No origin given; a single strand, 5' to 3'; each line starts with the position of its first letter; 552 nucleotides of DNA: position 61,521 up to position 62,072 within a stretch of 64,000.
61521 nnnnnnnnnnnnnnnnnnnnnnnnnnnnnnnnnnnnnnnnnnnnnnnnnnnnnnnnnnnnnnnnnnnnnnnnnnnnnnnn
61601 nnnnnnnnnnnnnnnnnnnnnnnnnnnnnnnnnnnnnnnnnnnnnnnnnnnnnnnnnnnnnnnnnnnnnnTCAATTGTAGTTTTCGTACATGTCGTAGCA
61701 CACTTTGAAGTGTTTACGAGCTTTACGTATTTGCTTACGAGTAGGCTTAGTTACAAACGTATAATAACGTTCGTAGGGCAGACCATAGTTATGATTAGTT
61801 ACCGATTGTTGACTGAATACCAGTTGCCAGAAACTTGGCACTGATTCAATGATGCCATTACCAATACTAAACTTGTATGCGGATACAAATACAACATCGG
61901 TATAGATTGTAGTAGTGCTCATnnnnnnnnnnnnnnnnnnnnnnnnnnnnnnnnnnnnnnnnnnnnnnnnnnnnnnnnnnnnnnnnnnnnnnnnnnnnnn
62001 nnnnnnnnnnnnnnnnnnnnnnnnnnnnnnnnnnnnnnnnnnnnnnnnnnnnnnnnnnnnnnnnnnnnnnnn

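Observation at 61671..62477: Paralogous pair of early proteins sharing a basic 'TKPTxKQ(I/V)R' segment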

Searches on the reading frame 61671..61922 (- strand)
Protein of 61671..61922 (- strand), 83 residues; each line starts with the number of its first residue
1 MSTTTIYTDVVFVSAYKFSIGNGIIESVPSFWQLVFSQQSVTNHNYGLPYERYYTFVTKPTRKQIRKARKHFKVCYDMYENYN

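Call 5: search_protein_families(library=phrogs, proteins=[window:61671-61922:-], max_evalue=0.01)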
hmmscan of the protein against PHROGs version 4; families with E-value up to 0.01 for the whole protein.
window:61671-61922:- (83 aa): 5 families
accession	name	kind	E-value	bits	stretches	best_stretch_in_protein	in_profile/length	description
phrog_2375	-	unknown function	1.3e-08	35.9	1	25-75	25-73/75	-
phrog_12748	-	unknown function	9e-06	26.9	1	9-74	4-67/92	-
phrog_7840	-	unknown function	2.6e-05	25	1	54-71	48-65/69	-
phrog_8921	-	unknown function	0.00072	20.4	1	53-73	42-62/74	-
phrog_15176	-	unknown function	0.0098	16.7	0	54-73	29-48/54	-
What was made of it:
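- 61671..61922 (-): Gene A, 83 aa. TifA-family (Pfam DUF7279) protein of the 'A clade'. Its orthologues are in P19-618, Enterobacter SABI and SonariX, Pectobacterium Horatius and Possum, and Klebsiella 05F01. PHROGs 2375, 12748, 7840 and 8921 (call 5).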

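Call 6: search_protein_families(library=pfam, proteins=[window:61671-61922:-], max_evalue=1)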
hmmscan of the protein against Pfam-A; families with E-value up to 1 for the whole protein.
window:61671-61922:- (83 aa): 1 family
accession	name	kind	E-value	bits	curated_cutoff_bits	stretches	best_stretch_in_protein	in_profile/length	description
PF23945.1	DUF7279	-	5e-13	49.2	24.5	1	26-72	5-49/53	Family of unknown function (DUF7279)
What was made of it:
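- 61671..61922 (-): PF23945 at 49.2 bits against a cut-off of 24.5 (call 6).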

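Call 10: find_homologous_proteins(query=window:61671-61922:-, max_evalue=0.001)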
Query window:61671-61922:- (83 aa): 17 proteins with E <= 0.001 among 17 candidates.
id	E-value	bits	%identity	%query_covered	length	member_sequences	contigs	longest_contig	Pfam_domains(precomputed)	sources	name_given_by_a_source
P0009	2.2e-49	182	99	100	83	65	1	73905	PF23945.2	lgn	-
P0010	2.6e-47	176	95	100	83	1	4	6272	PF23945.2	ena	-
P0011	4.5e-35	137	76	99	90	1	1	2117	PF23945.2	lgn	-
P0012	1.3e-32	129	72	95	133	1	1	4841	PF23945.2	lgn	-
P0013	4.3e-32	127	76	94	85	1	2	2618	PF23945.2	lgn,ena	-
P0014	5.6e-31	124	73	95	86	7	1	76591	PF23945.2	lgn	-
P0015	1.7e-27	113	65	98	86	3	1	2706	PF23945.2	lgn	-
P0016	2.4e-23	100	65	94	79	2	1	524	PF23945.2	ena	-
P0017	2.3e-21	93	58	96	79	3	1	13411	PF23945.2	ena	-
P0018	6.3e-21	92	57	99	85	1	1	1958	PF23945.2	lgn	-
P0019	4.0e-20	89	56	99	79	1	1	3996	PF23945.2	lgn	-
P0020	4.9e-19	86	57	99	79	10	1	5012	PF23945.2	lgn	-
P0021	7.8e-19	85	54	94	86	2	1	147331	PF23945.2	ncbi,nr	ncbi:hypothetical protein [Klebsiella phage 05F01]|nr:hypothetical protein [Klebsiella phage 05F01]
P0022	4.8e-18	83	56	94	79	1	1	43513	PF23945.2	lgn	-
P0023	2.4e-17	81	54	94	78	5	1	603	PF23945.2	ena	-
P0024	1.1e-13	69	49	96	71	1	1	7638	PF23945.2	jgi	jgi:hypothetical protein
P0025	1.3e-11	62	51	94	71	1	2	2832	PF23945.2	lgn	-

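Call 20: search_solved_structures(query=A1, max_evalue=10, show_alignments=2)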
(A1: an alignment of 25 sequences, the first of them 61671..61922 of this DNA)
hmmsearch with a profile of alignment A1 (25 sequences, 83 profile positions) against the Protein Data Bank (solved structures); distinct sequences matched with E-value up to 10: 0.
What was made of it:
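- Tried and rejected: Profile search of PDB sequences: no hit at E up to 10 (call 20).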

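Call 21: search_protein_families(library=padloc, proteins=[window:61671-61922:-], max_evalue=10)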
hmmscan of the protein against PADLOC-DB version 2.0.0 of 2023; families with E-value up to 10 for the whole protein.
window:61671-61922:- (83 aa): 0 families
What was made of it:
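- On Known anti-phage defence proteins (PADLOC): No hit at E up to 10 (call 21).
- Tried and rejected: PADLOC: no hit (call 21).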

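Call 22: predict_structure(alignment_id=A1)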
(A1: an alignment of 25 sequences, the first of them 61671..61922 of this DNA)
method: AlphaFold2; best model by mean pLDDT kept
length: 83 residues; sequences in the alignment: 25
mean_pLDDT: 86.8   pTM: 0.72
mean pLDDT of the five models: 86.8, 86.3, 77.6, 77.2, 76.8
residues with pLDDT >= 90: 47; 70-90: 29; 50-70: 6; < 50: 1
segments of 3 or more residues with pLDDT < 50: none
pLDDT, mean of each block of 10 residues (from residue 1): 78 89 80 93 75 96 97 90 71
secondary structure, 60 per line:
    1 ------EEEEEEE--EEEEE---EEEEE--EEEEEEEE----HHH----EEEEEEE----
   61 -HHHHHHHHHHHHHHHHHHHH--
elements in order: E7-13 E16-20 E24-28 E31-38 E50-56 H62-81
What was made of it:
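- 61671..61922 (-): AF2 model with pLDDT 86.8, five strands plus helix 62-81 (call 22).
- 61713..61757 (-): Motif of A, residues 56-70 (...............). It comprises the end of the last strand, the Pro-Thr helix cap and the basic N-terminal turns of the C-terminal helix. This is the inferred RNA-binding site. Secondary structure (call 22).
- On TifA family (Pfam PF23945 / DUF7279): A has the same core plus a beta-hairpin at 16-28 (call 22).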

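Call 24: search_protein_representatives(alignment_id=A1)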
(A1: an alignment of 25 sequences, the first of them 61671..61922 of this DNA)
Query: 25 sequences, 83 profile positions. Proteins with E-value up to 0.001 (for the whole library): 21; up to 1e-10: 9; up to 1e-30: 1. The best 21 are listed.
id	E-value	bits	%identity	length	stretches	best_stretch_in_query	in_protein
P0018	1.3e-31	124.8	-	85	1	2-83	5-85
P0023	1.1e-30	121.7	-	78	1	2-82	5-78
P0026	2.1e-26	108.0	-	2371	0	-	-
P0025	8.0e-20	86.9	-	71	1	3-83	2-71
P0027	1.8e-16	76.2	-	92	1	4-83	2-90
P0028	2.5e-15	72.5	-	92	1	4-82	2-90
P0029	1.6e-13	66.7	-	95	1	4-78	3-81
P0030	5.3e-13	65.1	-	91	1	4-83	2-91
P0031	7.9e-13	64.5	-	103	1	2-79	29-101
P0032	4.5e-10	55.7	-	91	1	4-83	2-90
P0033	6.6e-09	52.0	-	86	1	5-72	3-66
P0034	6.9e-09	51.9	-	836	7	6-61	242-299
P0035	1.9e-07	47.3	-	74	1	5-77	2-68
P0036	3.7e-07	46.4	-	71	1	12-83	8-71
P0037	4.4e-07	46.1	-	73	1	5-73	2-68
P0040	2.1e-04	37.5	-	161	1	6-81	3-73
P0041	6.5e-04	36.0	-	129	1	6-79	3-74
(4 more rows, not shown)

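Call 27: search_dna_similar(query=window:61671-61922:-, collection=phages, mode=protein, max_evalue=0.001, max_rows=60)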
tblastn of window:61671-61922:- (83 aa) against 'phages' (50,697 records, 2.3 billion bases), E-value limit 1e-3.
Records with a match: 8; places in all: 8; records where one place covers at least 80% of the query: 8.
Best place of each record, by identity: 95-99% 1; 60-80% 2; <60% 5.
By first word of the organism name: Pectobacterium 4; Klebsiella 2; Enterobacter 2.
By host as written in the record: Pectobacterium atrosepticum F41 3; Enterobacter cloacae 2; Klebsiella pneumoniae 1; Dickeya solani F155 1; Klebsiella quasipneumoniae strain S05 1.
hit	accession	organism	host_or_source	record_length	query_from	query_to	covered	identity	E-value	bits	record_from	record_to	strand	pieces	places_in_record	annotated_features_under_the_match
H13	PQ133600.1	Klebsiella phage P19-618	Klebsiella pneumoniae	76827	1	83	100%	97.6%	1e-49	172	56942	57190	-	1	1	hypothetical protein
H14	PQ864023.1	Enterobacter phage vB_Ecl_SABI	Enterobacter cloacae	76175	5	83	95%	74.7%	3e-33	125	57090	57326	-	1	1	hypothetical protein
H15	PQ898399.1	Enterobacter phage SonariX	Enterobacter cloacae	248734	5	83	95%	74.7%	3e-33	125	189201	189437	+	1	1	hypothetical protein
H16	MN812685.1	Pectobacterium phage Arno152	Pectobacterium atrosepticum F41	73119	2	83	99%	57.3%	7e-22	93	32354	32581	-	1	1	record has no annotation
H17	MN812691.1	Pectobacterium phage Horatius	Dickeya solani F155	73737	2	83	99%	57.3%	7e-22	93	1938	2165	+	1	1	hypothetical protein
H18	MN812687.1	Pectobacterium phage Possum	Pectobacterium atrosepticum F41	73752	2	83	99%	57.3%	7e-22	93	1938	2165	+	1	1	hypothetical protein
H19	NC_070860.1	Pectobacterium phage Possum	Pectobacterium atrosepticum F41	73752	2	83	99%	57.3%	7e-22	93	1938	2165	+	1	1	hypothetical protein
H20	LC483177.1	Klebsiella phage 05F01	Klebsiella quasipneumoniae strain S05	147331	5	82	94%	54.4%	2e-20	89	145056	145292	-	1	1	hypothetical protein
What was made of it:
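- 61671..61922 (-): Orthologue distribution (calls 10, 27).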

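Call 31: get_annotated_region(hit=H17, flank=5000)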
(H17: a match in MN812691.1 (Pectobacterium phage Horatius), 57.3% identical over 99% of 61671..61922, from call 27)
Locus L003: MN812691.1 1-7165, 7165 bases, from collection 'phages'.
description: Pectobacterium phage Horatius, partial genome.
organism: Pectobacterium phage Horatius (NCBI taxid 2686300)
taxonomy: Viruses; Duplodnaviria; Heunggongvirae; Uroviricota; Caudoviricetes; Schitoviridae; Cbunavirus
host: Dickeya solani F155; source: waste water; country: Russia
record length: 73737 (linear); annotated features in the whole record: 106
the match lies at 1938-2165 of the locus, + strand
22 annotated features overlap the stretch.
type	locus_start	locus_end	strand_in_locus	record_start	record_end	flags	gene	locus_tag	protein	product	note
repeat_region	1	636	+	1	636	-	-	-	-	-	-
CDS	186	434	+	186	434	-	-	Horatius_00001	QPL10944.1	putative membrane protein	-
CDS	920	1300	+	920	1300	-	-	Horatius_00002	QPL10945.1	hypothetical protein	-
CDS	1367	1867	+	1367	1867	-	-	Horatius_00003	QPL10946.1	hypothetical protein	-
CDS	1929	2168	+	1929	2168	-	-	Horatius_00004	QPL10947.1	hypothetical protein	-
CDS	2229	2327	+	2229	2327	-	-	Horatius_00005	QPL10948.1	hypothetical protein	-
CDS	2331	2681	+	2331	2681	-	-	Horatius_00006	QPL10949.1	hypothetical protein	-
CDS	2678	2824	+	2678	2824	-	-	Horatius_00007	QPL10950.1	hypothetical protein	-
CDS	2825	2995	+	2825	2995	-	-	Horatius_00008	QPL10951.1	putative membrane protein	-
CDS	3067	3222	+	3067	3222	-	-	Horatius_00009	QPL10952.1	hypothetical protein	-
CDS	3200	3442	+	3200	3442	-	-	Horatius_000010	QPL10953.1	hypothetical protein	-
CDS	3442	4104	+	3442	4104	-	-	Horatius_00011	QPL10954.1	hypothetical protein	-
CDS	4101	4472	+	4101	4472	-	-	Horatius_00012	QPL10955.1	macro domain-containing protein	-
CDS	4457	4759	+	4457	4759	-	-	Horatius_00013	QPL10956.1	hypothetical protein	-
CDS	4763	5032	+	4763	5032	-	-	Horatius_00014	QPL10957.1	hypothetical protein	-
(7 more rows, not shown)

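Call 34: get_annotated_region(hit=H20, flank=5000)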
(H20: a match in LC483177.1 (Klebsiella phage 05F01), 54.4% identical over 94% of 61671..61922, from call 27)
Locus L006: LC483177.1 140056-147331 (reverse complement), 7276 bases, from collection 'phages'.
description: Klebsiella phage 05F01 DNA, complete genome.
organism: Klebsiella phage 05F01 (NCBI taxid 2583037)
taxonomy: Viruses; Duplodnaviria; Heunggongvirae; Uroviricota; Caudoviricetes; Stephanstirmvirinae
host: Klebsiella quasipneumoniae strain S05; source: -; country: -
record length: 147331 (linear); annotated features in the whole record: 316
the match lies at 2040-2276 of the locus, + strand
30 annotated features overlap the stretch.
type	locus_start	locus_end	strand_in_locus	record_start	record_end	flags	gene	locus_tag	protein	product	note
CDS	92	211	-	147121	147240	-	-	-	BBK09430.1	hypothetical protein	gene_316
CDS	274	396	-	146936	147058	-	-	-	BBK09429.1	hypothetical protein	gene_315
CDS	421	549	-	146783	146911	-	-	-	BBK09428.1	hypothetical protein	gene_314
CDS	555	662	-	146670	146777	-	-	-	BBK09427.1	hypothetical protein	gene_313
CDS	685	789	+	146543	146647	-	-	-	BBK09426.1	hypothetical protein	gene_312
CDS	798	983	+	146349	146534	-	-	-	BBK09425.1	hypothetical protein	gene_311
CDS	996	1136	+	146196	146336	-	-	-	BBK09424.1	hypothetical protein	gene_310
CDS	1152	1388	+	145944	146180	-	-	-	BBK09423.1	hypothetical protein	gene_309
CDS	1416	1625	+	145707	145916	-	-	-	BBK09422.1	hypothetical protein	gene_308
CDS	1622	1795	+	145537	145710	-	-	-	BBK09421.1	hypothetical protein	gene_307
CDS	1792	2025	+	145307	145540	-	-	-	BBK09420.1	hypothetical protein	gene_306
CDS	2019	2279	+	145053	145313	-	-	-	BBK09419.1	hypothetical protein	gene_305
CDS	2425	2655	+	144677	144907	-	-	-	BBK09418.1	hypothetical protein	gene_304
CDS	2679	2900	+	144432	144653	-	-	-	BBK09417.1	hypothetical protein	gene_303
CDS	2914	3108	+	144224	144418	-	-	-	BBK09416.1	hypothetical protein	gene_302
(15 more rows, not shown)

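Call 48: fold_search(model_id=the predicted structure, library=viral)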
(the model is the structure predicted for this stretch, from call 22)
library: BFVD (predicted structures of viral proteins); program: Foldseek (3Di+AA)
matches with E <= 10: 723; with E <= 0.001: 1
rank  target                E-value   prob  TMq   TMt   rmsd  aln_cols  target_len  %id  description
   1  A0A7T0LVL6            1.0e-07  1.00  0.83  0.87   2.0        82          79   57  Uncharacterized protein [Pectobacterium phage Possum]
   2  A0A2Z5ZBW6            6.3e-03  1.00  0.78  0.80   2.5        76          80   21  Uncharacterized protein [Escherichia phage EcS1]
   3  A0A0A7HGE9            7.5e-02  1.00  0.52  0.45   1.8        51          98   31  Uncharacterized protein [Escherichia phage vB_EcoM_VR25]
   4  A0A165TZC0            1.1e-01  0.97  0.36  0.42   7.6        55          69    7  Movement protein (Fragment) [Cucurbit aphid-borne yellows virus]
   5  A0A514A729            1.8e-01  0.99  0.56  0.53   5.1        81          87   22  (no name in the UniProt tables at hand)
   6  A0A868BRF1            2.2e-01  0.97  0.54  0.49   4.9        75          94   20  (no name in the UniProt tables at hand)
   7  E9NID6                2.4e-01  0.60  0.32  0.30   6.7        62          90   14  Uncharacterized protein [Enterobacter phage EcP1]
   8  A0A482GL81            2.9e-01  0.98  0.55  0.64   4.9        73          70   23  (no name in the UniProt tables at hand)
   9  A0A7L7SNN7            3.2e-01  0.85  0.43  0.28   6.0        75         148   15  (no name in the UniProt tables at hand)
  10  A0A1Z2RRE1            3.6e-01  0.30  0.28  0.24  10.3        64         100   11  Movement protein (Fragment) [Pepper vein yellows virus]
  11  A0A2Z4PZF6            4.1e-01  0.54  0.29  0.28   9.3        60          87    8  (no name in the UniProt tables at hand)
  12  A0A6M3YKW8            4.1e-01  0.35  0.28  0.21  14.2        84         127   11  (no name in the UniProt tables at hand)
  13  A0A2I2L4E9            4.1e-01  0.20  0.26  0.05  13.4        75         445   13  DUF4419 domain-containing protein [Orpheovirus IHUMI-LCC2]
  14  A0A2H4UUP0            4.1e-01  0.18  0.24  0.05  13.1        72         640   10  RING-type domain-containing protein [Bodo saltans virus]
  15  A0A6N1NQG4            4.3e-01  0.13  0.21  0.10  16.9       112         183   11  Putative orfan [Tupanvirus soda lake]
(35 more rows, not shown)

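Call 53: search_protein_families(library=pfam, proteins=[P0031, P0040, P0041, P0012, L003:920-1300:+], max_evalue=0.1)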
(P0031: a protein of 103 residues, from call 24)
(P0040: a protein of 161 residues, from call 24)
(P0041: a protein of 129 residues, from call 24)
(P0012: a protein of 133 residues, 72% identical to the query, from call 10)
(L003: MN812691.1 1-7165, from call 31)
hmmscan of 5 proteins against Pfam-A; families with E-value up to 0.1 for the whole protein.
P0031 (103 aa): 2 families
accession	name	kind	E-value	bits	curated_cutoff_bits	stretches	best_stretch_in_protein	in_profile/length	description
PF23945.1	DUF7279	-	3.3e-12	46.6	24.5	1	51-96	3-50/53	Family of unknown function (DUF7279)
PF24273.1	TRASH_HVO_1752_C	-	0.087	13.4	27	1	2-30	3-30/47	HVO_1752, C-terminal TRASH domain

P0040 (161 aa): 1 family
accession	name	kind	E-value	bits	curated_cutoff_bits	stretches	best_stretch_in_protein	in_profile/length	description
PF23945.1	DUF7279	-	1.2e-15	57.6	24.5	1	23-68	7-53/53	Family of unknown function (DUF7279)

P0041 (129 aa): 2 families
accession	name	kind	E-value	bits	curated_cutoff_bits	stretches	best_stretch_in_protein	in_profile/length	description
PF23945.1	DUF7279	-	1.9e-13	50.5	24.5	1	27-71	8-53/53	Family of unknown function (DUF7279)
PF12323.14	HTH_OrfB_IS605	-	0.067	13.1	21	1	48-67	5-24/47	Helix-turn-helix domain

P0012 (133 aa): 3 families
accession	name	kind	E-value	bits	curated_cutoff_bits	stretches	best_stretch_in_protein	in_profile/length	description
PF23945.1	DUF7279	-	2.1e-13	50.4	24.5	1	76-122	5-49/53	Family of unknown function (DUF7279)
PF02892.21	zf-BED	-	0.059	13.9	20.6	0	37-55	15-33/44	BED zinc finger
PF03332.19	PMM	-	0.082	13.1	22.4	1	66-96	144-175/221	Eukaryotic phosphomannomutase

L003:920-1300:+ (126 aa): 0 families

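Call 54: find_encoding_contigs(protein=window:61671-61922:-, flank=4000, max_places=8)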
Protein window:61671-61922:- (83 aa): no gene with exactly this product is on record in the collection.
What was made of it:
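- Tried and rejected: The exact A protein is not on record in the contig index (call 54).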
